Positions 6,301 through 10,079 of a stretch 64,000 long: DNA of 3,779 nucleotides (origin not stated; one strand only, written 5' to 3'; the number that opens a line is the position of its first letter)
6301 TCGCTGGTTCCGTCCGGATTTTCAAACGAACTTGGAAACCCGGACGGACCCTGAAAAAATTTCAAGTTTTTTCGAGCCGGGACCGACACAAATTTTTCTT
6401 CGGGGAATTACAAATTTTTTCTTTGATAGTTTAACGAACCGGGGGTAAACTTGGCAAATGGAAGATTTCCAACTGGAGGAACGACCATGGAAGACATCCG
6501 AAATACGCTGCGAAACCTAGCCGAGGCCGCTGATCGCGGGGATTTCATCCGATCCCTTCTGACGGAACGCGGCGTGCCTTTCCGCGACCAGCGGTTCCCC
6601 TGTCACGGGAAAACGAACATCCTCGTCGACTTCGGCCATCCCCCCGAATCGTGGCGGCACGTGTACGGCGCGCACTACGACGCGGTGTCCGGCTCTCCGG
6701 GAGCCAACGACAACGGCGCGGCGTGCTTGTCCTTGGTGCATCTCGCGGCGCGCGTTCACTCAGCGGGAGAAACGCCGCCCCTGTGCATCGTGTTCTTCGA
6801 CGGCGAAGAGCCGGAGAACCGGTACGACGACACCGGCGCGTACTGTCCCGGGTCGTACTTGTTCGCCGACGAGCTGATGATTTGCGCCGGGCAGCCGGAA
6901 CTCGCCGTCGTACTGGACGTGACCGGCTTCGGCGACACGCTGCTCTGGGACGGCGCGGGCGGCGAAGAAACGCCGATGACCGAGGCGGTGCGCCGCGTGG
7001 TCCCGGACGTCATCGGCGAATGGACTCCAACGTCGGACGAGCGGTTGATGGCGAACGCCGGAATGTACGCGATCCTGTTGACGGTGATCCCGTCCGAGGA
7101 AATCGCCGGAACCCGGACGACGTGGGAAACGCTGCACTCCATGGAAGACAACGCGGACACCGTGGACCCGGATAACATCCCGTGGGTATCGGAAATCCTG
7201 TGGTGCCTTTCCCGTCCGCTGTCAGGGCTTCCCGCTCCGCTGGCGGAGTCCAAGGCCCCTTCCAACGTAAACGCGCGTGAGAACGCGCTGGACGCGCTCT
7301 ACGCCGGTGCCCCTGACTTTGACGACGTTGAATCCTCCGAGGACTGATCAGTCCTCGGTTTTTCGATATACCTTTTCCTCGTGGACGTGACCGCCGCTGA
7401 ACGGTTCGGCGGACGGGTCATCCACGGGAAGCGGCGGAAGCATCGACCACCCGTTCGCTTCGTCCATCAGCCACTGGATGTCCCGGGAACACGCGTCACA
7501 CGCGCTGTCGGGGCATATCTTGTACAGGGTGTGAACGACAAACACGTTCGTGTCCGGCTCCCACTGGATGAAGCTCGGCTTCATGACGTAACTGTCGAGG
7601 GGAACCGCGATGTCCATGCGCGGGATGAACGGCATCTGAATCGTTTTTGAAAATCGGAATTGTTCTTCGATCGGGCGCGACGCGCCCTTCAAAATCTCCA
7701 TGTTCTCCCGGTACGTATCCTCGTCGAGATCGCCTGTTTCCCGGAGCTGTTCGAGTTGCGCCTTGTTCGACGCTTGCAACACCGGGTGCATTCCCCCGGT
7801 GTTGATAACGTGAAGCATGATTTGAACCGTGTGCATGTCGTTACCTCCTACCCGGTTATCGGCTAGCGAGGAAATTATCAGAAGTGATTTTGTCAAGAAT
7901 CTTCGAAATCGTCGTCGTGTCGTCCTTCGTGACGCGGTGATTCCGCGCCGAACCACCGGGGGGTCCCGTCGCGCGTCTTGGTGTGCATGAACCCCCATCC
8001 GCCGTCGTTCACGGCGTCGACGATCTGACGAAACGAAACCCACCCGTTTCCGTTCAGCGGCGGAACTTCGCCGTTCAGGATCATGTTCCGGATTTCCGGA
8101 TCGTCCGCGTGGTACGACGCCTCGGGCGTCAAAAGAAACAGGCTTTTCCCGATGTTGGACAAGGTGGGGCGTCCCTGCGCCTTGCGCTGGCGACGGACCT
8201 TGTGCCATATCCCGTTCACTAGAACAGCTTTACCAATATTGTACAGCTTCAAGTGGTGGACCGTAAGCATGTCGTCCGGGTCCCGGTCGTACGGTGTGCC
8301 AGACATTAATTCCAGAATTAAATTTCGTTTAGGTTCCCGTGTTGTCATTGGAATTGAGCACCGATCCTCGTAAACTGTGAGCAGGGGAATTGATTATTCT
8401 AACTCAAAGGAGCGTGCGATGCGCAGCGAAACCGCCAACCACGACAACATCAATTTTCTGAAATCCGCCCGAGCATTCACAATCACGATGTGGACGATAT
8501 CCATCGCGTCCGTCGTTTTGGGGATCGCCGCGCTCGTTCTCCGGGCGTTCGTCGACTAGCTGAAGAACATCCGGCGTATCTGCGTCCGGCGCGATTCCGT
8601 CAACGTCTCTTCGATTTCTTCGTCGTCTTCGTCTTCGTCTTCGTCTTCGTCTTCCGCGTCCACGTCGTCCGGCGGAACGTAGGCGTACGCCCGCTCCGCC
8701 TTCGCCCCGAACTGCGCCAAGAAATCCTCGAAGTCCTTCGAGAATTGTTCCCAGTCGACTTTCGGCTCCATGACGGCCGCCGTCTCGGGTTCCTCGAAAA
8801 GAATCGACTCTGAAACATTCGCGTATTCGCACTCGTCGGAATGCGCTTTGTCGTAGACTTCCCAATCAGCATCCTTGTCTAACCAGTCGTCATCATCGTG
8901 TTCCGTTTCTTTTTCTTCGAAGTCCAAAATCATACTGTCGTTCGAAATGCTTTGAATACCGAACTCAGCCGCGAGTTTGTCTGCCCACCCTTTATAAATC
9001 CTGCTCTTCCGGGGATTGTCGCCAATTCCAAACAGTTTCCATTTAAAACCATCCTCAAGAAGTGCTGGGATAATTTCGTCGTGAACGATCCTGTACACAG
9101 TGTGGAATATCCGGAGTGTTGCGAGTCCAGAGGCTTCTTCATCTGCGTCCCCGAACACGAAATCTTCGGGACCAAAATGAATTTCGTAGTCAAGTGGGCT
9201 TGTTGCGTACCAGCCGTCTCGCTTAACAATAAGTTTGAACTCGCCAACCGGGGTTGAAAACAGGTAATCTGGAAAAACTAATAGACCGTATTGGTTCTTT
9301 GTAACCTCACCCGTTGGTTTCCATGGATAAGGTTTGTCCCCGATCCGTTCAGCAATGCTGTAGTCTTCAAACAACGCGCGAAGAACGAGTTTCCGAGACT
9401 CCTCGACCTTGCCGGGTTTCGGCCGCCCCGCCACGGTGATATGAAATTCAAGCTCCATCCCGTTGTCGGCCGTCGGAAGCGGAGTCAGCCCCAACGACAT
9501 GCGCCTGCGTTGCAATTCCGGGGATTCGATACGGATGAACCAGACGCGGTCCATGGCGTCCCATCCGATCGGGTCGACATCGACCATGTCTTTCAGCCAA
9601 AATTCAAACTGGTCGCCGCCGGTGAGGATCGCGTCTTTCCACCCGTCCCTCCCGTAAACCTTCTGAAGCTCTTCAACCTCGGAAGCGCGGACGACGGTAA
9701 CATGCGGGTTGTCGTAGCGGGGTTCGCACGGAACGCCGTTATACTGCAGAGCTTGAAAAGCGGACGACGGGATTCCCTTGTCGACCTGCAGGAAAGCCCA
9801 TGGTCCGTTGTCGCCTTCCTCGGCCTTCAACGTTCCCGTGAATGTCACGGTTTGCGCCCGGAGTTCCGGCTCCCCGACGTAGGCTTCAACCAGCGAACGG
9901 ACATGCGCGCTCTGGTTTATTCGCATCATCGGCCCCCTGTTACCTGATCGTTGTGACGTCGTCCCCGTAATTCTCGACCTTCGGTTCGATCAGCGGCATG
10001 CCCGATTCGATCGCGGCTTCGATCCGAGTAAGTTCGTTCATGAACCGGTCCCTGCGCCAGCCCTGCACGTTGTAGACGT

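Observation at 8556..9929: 2H phosphoesterase domain fused to an uncharacterised domain with a Glu/Asp tail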

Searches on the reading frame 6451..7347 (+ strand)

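Call 10: search_protein_families(library=pfam, proteins=[window:6451-7347:+], max_evalue=0.01)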
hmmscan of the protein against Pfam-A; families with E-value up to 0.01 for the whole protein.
window:6451-7347:+ (298 aa): 1 family
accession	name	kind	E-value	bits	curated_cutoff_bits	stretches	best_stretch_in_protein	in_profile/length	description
PF04389.22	Peptidase_M28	-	1.4e-11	45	21.3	1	69-247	14-186/193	Peptidase family M28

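Call 11: search_protein_families(library=phrogs, proteins=[window:6451-7347:+], max_evalue=0.001)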
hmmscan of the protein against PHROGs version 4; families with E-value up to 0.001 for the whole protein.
window:6451-7347:+ (298 aa): 0 families

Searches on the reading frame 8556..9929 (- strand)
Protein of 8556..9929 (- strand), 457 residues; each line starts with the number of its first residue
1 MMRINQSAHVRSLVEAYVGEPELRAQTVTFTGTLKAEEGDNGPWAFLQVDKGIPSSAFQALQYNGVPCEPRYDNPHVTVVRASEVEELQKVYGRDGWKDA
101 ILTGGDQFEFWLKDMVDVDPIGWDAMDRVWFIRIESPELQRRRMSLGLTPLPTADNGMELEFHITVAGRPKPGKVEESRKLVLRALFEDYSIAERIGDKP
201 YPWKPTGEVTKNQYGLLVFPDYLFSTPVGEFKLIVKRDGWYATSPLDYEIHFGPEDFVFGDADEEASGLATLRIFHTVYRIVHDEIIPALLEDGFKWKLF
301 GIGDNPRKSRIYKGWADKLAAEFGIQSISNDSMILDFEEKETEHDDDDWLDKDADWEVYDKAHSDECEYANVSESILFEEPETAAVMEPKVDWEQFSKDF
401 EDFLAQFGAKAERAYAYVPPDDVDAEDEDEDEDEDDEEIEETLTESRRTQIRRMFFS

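Call 3: search_protein_families(library=pfam, proteins=[window:8556-9929:-], max_evalue=10)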
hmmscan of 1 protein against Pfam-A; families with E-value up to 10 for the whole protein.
window:8556-9929:- (457 aa): 1 family
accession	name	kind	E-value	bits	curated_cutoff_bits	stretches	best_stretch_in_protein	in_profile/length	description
PF22547.2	2H-SAK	-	4.3e-05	24.2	27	1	72-168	34-118/124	Swiss Army Knife, 2H phosphoesterase domain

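Call 4: search_protein_families(library=phrogs, proteins=[window:8556-9929:-], max_evalue=10)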
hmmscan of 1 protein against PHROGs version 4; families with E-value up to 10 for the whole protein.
window:8556-9929:- (457 aa): 0 families

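Call 5: search_solved_structures(query=window:8556-9929:-, max_evalue=10)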
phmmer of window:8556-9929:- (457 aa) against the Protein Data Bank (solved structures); distinct sequences matched with E-value up to 10: 1.
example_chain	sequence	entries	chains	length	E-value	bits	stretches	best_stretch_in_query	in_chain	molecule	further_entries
28sd_C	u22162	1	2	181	0.28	13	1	307-388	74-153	Internal virion protein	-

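Call 6: find_homologous_proteins(query=window:8556-9929:-, max_evalue=0.001)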
Query window:8556-9929:- (457 aa): 1 proteins with E <= 0.001 among 8000 candidates.
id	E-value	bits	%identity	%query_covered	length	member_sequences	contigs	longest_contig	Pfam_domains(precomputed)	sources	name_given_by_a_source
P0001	0.0e+0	1045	100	100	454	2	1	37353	-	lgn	-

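Call 7: search_dna_similar(query=window:8556-9929:-, collection=phages, mode=protein, max_evalue=0.001)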
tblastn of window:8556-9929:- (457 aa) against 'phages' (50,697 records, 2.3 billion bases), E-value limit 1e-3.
No match.

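Call 13: find_encoding_contigs(protein=P0001, flank=10000)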
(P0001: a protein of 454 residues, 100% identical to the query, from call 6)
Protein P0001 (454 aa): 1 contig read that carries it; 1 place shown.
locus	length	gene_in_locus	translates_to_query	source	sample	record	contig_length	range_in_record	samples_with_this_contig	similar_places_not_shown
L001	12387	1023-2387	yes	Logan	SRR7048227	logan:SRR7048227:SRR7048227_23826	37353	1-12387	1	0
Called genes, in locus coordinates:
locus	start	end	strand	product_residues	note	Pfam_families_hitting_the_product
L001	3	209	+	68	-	?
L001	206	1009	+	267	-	-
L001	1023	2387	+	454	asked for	-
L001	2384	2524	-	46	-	-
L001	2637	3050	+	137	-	-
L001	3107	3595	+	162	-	-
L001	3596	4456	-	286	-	PF04389:Peptidase_M28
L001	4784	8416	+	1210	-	PF17975:RNR_Alpha, PF21995:RNR-II_ins_dom, PF14890:Intein_splicing, PF13392:HNH_3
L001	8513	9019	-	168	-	PF07498:Rho_N (weak)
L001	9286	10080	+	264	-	-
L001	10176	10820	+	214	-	PF04542:Sigma70_r2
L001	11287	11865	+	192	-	-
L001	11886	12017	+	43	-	-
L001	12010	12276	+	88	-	-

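Call 15: search_protein_families(library=ncbifam, proteins=[window:8556-9929:-], max_evalue=10)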
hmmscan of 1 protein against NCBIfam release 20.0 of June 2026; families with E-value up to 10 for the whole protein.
window:8556-9929:- (457 aa): 0 families

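Call 18: search_protein_families(library=padloc, proteins=[window:8556-9929:-], max_evalue=1)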
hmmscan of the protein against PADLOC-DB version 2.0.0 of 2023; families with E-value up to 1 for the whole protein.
window:8556-9929:- (457 aa): 0 families

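Call 21: search_protein_representatives(protein=window:8685-9929:-)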
Query: 415 residues. Proteins with E-value up to 0.001 (for the whole library): 445; up to 1e-10: 134; up to 1e-30: 6. The best 150 are listed.
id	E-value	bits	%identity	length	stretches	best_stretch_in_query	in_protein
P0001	1.8e-285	962.7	100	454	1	2-415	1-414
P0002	3.3e-117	408.3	88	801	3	1-189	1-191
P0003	1.9e-49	185.0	51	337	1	12-187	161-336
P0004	6.9e-49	183.2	47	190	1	5-186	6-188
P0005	2.6e-31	125.3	46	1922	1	27-171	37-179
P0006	2.7e-31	125.2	47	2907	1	24-175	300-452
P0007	9.2e-28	113.6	45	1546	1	24-174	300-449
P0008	1.2e-27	113.2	46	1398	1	32-171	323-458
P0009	2.1e-27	112.4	42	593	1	26-171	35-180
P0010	1.8e-25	106.0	37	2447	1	28-195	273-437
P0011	8.8e-25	103.8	39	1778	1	15-198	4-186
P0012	2.0e-24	102.6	38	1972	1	23-181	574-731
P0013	2.7e-24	102.2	39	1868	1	22-168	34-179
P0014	3.1e-18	82.2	46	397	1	41-172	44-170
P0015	5.8e-17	78.0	39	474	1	27-171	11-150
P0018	1.7e-16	76.4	41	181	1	42-172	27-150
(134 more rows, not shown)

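Call 27: find_encoding_contigs(protein=P0002, flank=10000)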
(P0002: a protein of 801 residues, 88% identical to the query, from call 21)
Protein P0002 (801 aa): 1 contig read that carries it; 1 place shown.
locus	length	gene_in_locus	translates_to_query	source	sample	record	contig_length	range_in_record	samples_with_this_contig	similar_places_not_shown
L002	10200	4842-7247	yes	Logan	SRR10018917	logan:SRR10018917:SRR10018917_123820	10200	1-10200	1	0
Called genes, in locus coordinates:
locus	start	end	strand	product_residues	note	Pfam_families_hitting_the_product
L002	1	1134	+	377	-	?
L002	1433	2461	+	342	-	-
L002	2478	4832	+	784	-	-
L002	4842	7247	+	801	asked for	PF22547:2H-SAK (weak)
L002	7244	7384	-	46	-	-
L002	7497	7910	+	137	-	-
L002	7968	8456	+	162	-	-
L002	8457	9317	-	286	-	PF04389:Peptidase_M28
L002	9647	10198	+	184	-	?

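Call 38: search_protein_families(library=pfam, alignment_id=A2, max_evalue=0.001)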
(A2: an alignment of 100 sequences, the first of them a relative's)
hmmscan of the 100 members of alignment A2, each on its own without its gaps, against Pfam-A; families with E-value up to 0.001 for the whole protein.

A. member 1, P0002 (801 aa): 1 family
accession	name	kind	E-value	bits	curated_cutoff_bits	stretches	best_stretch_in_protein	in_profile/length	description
PF22547.2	2H-SAK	-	2.8e-06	28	27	1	72-171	34-121/124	Swiss Army Knife, 2H phosphoesterase domain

B. families by the number of members that match (of 100 scanned): 21 families
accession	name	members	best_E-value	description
PF22547.2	2H-SAK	99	2.9e-14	Swiss Army Knife, 2H phosphoesterase domain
PF18823.6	InPase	6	7.3e-60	Inorganic Pyrophosphatase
PF24694.1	LNS2_PITM1-3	5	2.1e-08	PITM 1-3, LNS2 domain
PF00293.34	NUDIX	4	5.3e-23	NUDIX domain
PF18905.5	DUF5661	4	5.5e-12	Protein of unknown function (DUF5661)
PF00856.33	SET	4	1.1e-08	SET domain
PF03412.21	Peptidase_C39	3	7.1e-14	Peptidase C39 family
PF13529.12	Peptidase_C39_2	2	3.5e-16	Peptidase_C39 like family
PF11814.14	DUF3335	2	1e-07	Peptidase_C39 like family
PF00702.32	Hydrolase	2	7.2e-05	haloacid dehalogenase-like hydrolase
PF13508.13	Acetyltransf_7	1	6.2e-07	Acetyltransferase (GNAT) domain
PF00583.31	Acetyltransf_1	1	1.1e-06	Acetyltransferase (GNAT) family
PF13238.12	AAA_18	1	9.1e-06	AAA domain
PF11450.13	DUF3008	1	4.8e-05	Protein of unknwon function (DUF3008)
PF04565.21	RNA_pol_Rpb2_3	1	0.00014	RNA polymerase Rpb2, domain 3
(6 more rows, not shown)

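Call 54: find_encoding_contigs(protein=P0006, flank=10000, max_places=2)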
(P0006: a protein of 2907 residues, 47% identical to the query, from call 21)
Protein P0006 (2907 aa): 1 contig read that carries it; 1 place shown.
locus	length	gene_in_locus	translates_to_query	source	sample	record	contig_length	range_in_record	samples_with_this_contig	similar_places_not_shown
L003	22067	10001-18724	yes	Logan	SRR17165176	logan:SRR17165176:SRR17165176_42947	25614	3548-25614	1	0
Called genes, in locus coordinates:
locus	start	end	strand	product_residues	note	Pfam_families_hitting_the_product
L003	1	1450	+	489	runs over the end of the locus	PF08242:Methyltransf_12 (faint), PF01075:Glyco_transf_9 (weak), PF08241:Methyltransf_11, PF13649:Methyltransf_25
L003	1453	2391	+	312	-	PF00535:Glycos_transf_2 (weak)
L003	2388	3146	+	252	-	PF13353:Fer4_12 (faint), PF04055:Radical_SAM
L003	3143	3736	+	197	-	PF08241:Methyltransf_11 (weak), PF13649:Methyltransf_25 (weak)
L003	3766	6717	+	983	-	PF13298:LigD_N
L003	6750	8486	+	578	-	PF18905:DUF5661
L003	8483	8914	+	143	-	-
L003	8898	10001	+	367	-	-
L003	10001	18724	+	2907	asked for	PF22547:2H-SAK (weak), PF04565:RNA_pol_Rpb2_3 (weak), PF14890:Intein_splicing, PF14528:LAGLIDADG_3 (weak), PF00562:RNA_pol_Rpb2_6, PF04997:RNA_pol_Rpb1_1, PF00623:RNA_pol_Rpb1_2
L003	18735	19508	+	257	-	-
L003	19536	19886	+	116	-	-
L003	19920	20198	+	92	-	-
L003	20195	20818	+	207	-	PF13578:Methyltransf_24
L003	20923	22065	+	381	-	?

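Call 66: search_dna_similar(query=P0018, collection=phages, mode=protein, max_evalue=0.001, max_rows=25)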
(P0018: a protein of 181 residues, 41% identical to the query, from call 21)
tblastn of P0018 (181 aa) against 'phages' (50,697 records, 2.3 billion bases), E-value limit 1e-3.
No match.

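Call 69: find_encoding_contigs(protein=P0018, flank=8000, max_places=1)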
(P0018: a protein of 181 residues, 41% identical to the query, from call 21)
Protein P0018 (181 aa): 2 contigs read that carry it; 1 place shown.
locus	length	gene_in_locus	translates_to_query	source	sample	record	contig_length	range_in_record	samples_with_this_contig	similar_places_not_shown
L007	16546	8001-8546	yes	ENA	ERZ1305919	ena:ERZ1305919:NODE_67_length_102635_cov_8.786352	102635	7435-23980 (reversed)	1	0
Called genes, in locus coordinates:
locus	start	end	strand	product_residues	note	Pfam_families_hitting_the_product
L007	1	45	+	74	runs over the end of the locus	-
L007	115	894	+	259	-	-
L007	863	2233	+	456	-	-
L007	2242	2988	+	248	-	-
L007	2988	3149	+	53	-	-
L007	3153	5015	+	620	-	-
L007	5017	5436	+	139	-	-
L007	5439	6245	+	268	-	-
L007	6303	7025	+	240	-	-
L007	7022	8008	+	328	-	-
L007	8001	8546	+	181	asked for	PF22547:2H-SAK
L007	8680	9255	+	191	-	PF17338:GP88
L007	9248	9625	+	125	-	-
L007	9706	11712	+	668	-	-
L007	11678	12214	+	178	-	-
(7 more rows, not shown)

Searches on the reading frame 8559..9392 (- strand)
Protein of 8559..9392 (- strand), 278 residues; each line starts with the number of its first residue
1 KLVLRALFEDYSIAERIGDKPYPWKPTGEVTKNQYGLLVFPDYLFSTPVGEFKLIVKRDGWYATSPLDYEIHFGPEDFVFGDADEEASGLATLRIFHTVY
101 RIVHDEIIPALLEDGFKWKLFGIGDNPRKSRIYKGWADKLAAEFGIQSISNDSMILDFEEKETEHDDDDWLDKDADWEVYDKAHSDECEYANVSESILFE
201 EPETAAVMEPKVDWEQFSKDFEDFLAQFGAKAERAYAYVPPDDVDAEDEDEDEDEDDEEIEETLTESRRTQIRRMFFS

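Call 64: predict_structure(protein=window:8559-9392:-)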
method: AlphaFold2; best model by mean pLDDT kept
length: 278 residues; sequences in the alignment: 1
mean_pLDDT: 42.2   pTM: 0.33
mean pLDDT of the five models: 42.2, 37.5, 31.9, 30.1, 29.3
residues with pLDDT >= 90: 0; 70-90: 2; 50-70: 69; < 50: 207
segments of 3 or more residues with pLDDT < 50: 1-92, 124-126, 148-169, 171-212, 216-218, 220-222, 227-244, 260-278
pLDDT, mean of each block of 10 residues (from residue 1): 26 28 30 35 34 41 34 40 43 54 62 55 50 62 59 27 41 41 34 33 38 52 46 36 49 55 39 34
secondary structure, 60 per line:
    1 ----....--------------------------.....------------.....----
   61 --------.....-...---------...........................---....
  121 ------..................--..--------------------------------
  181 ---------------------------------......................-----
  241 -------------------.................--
elements in order: H5-8 E35-39 E52-56 E69-73 H87-113 E117-120 H127-144 H214-235 H260-276
